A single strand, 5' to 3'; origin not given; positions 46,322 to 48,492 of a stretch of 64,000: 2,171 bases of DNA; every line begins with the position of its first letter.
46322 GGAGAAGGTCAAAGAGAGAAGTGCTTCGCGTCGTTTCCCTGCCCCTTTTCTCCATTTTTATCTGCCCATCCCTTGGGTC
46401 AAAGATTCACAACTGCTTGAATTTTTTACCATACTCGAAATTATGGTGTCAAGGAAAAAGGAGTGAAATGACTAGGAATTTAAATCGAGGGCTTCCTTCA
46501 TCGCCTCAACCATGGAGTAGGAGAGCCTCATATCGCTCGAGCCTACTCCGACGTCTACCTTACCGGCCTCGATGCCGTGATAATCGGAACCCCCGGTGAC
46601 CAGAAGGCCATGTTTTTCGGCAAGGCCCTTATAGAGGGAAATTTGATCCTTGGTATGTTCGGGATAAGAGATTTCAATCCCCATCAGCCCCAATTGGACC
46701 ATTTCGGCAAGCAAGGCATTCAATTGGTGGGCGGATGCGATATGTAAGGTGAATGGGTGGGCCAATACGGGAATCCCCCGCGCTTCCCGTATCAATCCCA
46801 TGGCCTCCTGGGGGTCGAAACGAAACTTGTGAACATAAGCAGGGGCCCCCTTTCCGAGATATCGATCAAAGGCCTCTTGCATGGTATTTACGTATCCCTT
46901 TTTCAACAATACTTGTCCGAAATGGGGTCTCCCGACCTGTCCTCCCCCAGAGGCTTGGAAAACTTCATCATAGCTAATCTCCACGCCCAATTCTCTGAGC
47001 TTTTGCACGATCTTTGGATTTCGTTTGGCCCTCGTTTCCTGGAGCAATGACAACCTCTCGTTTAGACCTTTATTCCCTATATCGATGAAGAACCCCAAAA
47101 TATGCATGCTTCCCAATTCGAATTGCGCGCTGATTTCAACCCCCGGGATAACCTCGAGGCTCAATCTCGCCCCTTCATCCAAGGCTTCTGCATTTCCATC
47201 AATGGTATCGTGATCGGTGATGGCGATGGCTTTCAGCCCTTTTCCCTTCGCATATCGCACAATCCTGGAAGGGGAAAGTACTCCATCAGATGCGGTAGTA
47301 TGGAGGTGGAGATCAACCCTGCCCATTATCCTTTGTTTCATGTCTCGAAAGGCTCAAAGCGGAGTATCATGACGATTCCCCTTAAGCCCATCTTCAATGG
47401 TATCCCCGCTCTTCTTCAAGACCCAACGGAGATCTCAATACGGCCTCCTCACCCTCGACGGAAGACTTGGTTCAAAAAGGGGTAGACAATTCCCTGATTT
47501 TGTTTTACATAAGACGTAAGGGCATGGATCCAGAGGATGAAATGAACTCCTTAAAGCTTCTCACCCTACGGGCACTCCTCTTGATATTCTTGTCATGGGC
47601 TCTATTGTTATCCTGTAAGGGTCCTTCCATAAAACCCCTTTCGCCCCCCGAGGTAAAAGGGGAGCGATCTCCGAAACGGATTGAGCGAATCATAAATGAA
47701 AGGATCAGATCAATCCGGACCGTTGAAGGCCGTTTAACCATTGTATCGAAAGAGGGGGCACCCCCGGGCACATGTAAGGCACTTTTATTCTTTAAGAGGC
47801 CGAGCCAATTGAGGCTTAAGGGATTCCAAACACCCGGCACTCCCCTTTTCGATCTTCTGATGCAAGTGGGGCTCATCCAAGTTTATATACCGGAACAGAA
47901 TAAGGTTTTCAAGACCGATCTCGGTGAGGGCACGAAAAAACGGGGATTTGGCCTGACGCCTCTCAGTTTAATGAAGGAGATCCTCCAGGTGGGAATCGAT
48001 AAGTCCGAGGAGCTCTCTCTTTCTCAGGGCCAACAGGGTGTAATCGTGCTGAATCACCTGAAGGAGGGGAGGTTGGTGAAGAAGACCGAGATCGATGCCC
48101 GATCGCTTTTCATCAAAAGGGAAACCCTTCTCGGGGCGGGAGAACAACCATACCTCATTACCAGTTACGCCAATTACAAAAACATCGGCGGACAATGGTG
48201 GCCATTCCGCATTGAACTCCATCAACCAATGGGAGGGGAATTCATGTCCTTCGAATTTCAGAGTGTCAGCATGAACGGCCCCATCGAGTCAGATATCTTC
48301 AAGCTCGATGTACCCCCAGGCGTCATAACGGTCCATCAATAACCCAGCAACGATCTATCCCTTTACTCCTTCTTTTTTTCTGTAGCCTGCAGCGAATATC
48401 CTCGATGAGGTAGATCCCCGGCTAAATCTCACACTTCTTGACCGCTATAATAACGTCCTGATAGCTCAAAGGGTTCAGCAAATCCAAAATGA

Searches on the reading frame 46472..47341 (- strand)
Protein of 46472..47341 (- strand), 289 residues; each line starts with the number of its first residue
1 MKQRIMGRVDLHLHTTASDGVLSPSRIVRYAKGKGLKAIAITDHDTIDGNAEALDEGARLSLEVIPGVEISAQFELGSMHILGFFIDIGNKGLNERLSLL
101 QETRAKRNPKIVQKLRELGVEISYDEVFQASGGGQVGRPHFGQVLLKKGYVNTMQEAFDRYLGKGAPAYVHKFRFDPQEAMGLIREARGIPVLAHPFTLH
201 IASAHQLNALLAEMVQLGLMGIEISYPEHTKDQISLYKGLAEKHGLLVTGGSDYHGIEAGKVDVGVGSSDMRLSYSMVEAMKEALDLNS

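Call 3: search_protein_families(library=pfam, proteins=[window:46472-47341:-], max_evalue=0.01)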
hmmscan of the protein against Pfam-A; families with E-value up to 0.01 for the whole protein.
window:46472-47341:- (289 aa): 1 family
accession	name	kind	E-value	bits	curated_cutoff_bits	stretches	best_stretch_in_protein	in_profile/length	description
PF02811.25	PHP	-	1.9e-11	45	26.4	1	10-102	1-94/164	PHP domain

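Call 4: search_protein_families(library=ncbifam, proteins=[window:46472-47341:-], max_evalue=0.01)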
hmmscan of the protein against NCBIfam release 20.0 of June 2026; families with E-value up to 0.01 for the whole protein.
window:46472-47341:- (289 aa): 16 families
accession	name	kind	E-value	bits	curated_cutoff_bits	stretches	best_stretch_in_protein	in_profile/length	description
NF041577.1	nside_bi_sphtase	equivalog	1.3e-60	204.9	400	1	8-266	3-261/276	3',5'-nucleoside bisphosphate phosphatase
NF047791.1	RNaseRnm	equivalog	1.1e-52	178.9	375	1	9-256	3-251/275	RNase RNM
NF041661.1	Cycl_ph_dihydrol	equivalog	2.6e-28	99.1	500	1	10-257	1-246/259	phosphoribosyl 1,2-cyclic phosphate 1,2-diphosphodiesterase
NF038032.1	CehA_McbA_metalo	domain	6.3e-16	58.7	80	1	8-83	4-78/315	CehA/McbA family metallohydrolase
NF045780.1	TrlF_fam_ATP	equivalog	2.3e-12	46.5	350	1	8-109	7-121/944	TrlF family AAA-like ATPase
NF004981.0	PRK06361.1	equivalog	1.8e-10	40.6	117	1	8-70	1-71/217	histidinol phosphate phosphatase domain-containing protein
NF001688.0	PRK00448.1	equivalog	1.1e-08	33.1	873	1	7-71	337-403/1445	PolC-type DNA polymerase III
TIGR01405.1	polC_Gram_pos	equivalog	2.6e-07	28.7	1043.45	1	6-71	102-169/1211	DNA polymerase III subunit alpha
NF006375.0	PRK08609.1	equivalog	6.2e-06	25.1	426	1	8-54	336-382/571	DNA polymerase/3'-5' exonuclease PolX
NF004225.0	PRK05672.1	subfamily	6.7e-05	21.1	939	1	19-80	19-81/1047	error-prone DNA polymerase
NF006702.0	PRK09248.1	domain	0.00031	20.3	264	1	8-45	4-42/246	PHP domain-containing protein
NF006251.0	PRK08392.1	equivalog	0.00068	19.2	212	1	9-45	2-38/216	hypothetical protein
NF005928.0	PRK07945.1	equivalog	0.001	18.5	250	1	7-69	98-161/337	PHP domain-containing protein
NF004226.0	PRK05673.1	equivalog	0.0015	16.4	1002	1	9-75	7-75/1146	DNA polymerase III subunit alpha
TIGR00594.1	polc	superfamily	0.0048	15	434.35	1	9-72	2-67/1022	DNA polymerase III subunit alpha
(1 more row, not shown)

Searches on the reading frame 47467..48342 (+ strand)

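Call 3: search_protein_families(library=pfam, proteins=[window:47467-48342:+], max_evalue=0.01)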
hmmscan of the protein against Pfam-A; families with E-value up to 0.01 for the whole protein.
window:47467-48342:+ (291 aa): 1 family
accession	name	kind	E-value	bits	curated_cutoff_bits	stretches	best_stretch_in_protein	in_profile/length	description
PF14125.13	DUF4292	-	0.0031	17.6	23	1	84-271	5-194/209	Domain of unknown function (DUF4292)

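Call 4: search_protein_families(library=ncbifam, proteins=[window:47467-48342:+], max_evalue=0.01)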
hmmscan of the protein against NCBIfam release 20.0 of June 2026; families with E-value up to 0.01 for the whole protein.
window:47467-48342:+ (291 aa): 1 family
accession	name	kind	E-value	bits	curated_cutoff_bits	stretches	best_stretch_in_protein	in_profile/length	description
NF053559.1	LolB1_Flavo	equivalog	0.00013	21.6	50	1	39-274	2-239/244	lipoprotein insertase outer membrane protein LolB1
